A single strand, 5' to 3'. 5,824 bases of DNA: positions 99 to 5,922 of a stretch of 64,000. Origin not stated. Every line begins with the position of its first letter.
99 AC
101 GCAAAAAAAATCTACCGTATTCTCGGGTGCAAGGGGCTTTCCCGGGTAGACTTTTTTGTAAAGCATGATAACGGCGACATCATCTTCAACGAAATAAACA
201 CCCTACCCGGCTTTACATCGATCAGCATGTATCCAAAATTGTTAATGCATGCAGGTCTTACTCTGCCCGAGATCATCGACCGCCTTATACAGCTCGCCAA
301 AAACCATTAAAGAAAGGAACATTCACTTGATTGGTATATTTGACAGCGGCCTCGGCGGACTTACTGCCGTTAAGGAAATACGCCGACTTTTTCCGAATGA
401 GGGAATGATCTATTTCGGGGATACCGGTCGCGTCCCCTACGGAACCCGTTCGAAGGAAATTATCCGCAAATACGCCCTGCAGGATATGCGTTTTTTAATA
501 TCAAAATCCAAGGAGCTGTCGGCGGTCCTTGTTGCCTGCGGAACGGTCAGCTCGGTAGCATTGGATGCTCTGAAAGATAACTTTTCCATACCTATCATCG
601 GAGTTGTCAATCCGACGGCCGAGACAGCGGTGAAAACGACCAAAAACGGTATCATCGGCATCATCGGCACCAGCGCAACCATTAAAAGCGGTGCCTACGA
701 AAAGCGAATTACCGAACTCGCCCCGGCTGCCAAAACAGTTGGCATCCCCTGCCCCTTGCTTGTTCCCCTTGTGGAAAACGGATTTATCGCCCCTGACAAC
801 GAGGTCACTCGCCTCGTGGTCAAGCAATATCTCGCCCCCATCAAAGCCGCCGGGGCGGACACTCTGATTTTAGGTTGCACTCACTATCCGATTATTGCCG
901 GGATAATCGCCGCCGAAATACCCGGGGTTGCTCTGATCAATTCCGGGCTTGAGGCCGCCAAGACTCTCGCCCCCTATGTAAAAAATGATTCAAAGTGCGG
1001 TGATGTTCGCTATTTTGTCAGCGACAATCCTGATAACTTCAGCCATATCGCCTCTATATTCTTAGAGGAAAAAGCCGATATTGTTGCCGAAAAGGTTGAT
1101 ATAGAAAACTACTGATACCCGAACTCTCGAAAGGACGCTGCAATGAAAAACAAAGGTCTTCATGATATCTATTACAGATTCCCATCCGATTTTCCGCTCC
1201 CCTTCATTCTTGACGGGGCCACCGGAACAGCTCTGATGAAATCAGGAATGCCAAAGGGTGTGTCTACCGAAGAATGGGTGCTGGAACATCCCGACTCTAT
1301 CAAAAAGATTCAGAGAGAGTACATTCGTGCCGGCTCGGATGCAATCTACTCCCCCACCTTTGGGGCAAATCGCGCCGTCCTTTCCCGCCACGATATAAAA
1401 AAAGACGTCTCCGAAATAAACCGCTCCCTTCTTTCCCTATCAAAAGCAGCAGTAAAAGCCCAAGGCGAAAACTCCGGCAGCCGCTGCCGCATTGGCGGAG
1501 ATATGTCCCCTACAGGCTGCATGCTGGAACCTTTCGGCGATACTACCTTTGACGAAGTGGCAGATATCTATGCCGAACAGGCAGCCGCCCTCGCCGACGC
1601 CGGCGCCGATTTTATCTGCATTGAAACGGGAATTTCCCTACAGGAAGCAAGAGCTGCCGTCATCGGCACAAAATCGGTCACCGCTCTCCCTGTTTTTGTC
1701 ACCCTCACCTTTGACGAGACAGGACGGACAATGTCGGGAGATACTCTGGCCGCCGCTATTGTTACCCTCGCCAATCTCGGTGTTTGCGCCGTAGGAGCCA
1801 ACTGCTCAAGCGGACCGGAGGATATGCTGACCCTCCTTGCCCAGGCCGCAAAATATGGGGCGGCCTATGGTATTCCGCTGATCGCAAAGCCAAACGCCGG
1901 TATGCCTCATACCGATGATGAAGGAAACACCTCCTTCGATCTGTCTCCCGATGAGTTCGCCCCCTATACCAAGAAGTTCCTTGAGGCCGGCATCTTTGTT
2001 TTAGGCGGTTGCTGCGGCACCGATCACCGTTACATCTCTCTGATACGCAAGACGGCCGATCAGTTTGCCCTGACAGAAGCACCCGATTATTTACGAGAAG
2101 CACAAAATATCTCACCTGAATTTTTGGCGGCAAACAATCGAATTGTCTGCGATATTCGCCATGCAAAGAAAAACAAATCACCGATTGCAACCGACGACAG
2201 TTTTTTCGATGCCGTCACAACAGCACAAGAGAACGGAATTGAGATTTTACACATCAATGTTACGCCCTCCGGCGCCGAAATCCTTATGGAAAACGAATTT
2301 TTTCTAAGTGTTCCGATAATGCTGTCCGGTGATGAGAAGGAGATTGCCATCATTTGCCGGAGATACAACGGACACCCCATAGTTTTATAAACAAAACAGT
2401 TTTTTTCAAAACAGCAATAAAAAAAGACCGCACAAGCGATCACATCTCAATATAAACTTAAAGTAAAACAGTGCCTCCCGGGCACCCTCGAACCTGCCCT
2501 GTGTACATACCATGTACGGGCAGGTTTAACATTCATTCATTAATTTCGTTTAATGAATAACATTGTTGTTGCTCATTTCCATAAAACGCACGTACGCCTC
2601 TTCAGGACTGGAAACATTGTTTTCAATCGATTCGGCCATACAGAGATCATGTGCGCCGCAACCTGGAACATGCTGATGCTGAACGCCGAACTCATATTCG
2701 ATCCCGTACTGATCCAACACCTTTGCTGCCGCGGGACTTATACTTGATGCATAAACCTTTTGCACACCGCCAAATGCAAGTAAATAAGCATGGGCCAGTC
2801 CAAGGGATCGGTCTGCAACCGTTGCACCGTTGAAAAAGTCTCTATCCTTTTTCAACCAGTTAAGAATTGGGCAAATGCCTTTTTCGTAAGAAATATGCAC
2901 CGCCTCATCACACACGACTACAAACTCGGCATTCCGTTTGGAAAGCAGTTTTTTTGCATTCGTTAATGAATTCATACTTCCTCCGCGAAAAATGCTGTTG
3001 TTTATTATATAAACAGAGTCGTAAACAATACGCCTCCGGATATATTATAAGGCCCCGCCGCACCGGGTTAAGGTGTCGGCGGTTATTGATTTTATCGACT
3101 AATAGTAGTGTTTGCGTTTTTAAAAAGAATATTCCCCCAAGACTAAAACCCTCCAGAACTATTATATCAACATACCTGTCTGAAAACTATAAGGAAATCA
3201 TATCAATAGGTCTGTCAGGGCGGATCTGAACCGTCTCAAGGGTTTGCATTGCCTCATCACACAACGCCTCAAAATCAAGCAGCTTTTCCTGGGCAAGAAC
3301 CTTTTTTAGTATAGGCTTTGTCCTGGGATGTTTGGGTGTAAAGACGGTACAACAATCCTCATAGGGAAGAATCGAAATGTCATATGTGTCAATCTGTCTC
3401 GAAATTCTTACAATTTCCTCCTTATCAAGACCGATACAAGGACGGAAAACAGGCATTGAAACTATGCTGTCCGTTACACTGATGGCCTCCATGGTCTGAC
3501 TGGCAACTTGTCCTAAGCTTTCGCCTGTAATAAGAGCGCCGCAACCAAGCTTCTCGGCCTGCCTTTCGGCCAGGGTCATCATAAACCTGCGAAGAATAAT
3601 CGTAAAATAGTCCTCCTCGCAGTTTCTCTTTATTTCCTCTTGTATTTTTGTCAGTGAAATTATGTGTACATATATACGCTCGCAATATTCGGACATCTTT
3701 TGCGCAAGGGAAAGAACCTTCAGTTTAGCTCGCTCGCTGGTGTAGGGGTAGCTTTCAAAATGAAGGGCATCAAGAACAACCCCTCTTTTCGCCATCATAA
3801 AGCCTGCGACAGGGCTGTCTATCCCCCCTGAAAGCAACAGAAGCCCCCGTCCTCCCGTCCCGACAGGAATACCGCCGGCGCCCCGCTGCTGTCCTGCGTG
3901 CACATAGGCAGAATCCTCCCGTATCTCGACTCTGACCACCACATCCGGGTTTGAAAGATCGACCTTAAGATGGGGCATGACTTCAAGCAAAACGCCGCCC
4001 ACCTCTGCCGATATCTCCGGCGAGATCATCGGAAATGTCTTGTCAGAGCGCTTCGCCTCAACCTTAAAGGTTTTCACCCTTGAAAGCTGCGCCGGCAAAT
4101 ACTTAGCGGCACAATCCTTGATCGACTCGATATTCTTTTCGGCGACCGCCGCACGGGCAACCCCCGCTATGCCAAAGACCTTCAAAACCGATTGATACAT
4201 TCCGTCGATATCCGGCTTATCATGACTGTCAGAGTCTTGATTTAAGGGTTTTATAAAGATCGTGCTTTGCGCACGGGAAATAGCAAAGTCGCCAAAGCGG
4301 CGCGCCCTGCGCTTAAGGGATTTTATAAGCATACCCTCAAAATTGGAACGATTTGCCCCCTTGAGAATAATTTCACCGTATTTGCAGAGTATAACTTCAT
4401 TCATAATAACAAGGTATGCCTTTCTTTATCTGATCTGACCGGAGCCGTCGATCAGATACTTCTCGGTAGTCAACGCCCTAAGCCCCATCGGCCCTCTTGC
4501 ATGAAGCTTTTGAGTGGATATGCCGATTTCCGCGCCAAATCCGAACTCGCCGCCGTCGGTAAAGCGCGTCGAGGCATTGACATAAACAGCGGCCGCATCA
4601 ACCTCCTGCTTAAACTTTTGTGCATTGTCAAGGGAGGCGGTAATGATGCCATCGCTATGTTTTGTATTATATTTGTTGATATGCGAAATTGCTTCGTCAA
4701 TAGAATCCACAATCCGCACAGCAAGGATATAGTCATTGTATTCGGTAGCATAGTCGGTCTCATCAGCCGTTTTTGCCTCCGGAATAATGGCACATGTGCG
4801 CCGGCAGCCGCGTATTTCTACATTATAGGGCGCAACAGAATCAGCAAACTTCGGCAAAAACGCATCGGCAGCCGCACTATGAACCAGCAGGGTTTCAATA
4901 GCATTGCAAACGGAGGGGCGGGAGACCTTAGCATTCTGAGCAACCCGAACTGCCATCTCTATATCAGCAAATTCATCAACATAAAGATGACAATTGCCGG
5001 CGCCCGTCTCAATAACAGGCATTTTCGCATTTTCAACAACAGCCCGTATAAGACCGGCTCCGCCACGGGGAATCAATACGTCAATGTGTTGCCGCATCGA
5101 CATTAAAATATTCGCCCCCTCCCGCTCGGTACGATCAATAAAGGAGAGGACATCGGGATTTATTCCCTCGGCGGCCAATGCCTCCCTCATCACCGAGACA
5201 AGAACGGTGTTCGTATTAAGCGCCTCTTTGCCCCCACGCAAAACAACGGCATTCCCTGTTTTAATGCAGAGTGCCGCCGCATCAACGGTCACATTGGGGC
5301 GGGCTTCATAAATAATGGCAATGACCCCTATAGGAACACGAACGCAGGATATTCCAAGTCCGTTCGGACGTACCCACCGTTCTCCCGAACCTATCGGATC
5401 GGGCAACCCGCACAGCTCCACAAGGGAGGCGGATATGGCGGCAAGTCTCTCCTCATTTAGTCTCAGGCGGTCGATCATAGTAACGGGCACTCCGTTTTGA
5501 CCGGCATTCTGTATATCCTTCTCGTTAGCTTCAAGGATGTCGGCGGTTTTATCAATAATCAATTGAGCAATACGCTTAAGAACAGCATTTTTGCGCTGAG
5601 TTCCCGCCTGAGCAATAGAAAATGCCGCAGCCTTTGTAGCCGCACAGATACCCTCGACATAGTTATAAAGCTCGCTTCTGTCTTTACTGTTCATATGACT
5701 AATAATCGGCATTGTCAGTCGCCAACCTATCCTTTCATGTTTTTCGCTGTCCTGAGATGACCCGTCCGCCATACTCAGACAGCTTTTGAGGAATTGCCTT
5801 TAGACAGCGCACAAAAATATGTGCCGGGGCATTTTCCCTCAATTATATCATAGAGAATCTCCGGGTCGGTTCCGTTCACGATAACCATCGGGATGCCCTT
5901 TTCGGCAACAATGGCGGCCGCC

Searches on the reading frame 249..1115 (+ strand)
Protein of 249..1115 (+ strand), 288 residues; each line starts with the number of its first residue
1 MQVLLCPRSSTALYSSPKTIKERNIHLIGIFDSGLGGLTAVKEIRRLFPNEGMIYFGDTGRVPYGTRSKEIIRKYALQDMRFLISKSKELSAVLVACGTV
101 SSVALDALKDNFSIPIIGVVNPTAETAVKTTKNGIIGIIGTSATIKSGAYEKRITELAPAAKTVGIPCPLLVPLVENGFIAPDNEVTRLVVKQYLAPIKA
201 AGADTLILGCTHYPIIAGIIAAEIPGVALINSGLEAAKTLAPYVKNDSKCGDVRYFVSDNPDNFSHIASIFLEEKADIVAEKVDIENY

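Call 83: search_protein_families(library=pfam, proteins=[window:249-1115:+], max_evalue=0.00001)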
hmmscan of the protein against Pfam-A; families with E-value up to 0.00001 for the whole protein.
window:249-1115:+ (288 aa): 1 family
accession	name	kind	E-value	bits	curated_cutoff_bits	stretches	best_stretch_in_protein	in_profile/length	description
PF01177.27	Asp_Glu_race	-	3.8e-19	69.8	31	1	58-238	35-209/211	Asp/Glu/Hydantoin racemase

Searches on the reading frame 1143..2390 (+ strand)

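Call 83: search_protein_families(library=pfam, proteins=[window:1143-2390:+], max_evalue=0.00001)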
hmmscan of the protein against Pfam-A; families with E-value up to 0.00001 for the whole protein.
window:1143-2390:+ (415 aa): 1 family
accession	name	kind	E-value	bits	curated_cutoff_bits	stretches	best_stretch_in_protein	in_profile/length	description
PF02574.22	S-methyl_trans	-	8.9e-65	219.8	22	1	22-304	2-282/283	Homocysteine S-methyltransferase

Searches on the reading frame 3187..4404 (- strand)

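Call 34: search_protein_families(library=pfam, proteins=[window:3187-4404:-], max_evalue=0.0001)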
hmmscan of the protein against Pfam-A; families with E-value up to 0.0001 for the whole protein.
window:3187-4404:- (405 aa): 3 families
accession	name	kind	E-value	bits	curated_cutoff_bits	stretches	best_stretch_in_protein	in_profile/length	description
PF02568.20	ThiI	-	2.8e-67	226.6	20.5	1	182-377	1-196/197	Thiamine biosynthesis protein (ThiI)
PF02926.22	THUMP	-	6.6e-20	71.7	20.6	1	89-168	1-81/84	THUMP domain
PF22025.1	ThiI_fer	-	5.6e-16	59.2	25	1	4-82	1-71/72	ThiI ferredoxin-like domain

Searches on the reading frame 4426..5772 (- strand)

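Call 34: search_protein_families(library=pfam, proteins=[window:4426-5772:-], max_evalue=0.0001)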
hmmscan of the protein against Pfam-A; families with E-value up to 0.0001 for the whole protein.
window:4426-5772:- (448 aa): 1 family
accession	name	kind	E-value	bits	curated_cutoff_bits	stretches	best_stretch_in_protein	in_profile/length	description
PF00171.27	Aldedh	-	2.9e-21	76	23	2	40-317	32-297/461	Aldehyde dehydrogenase family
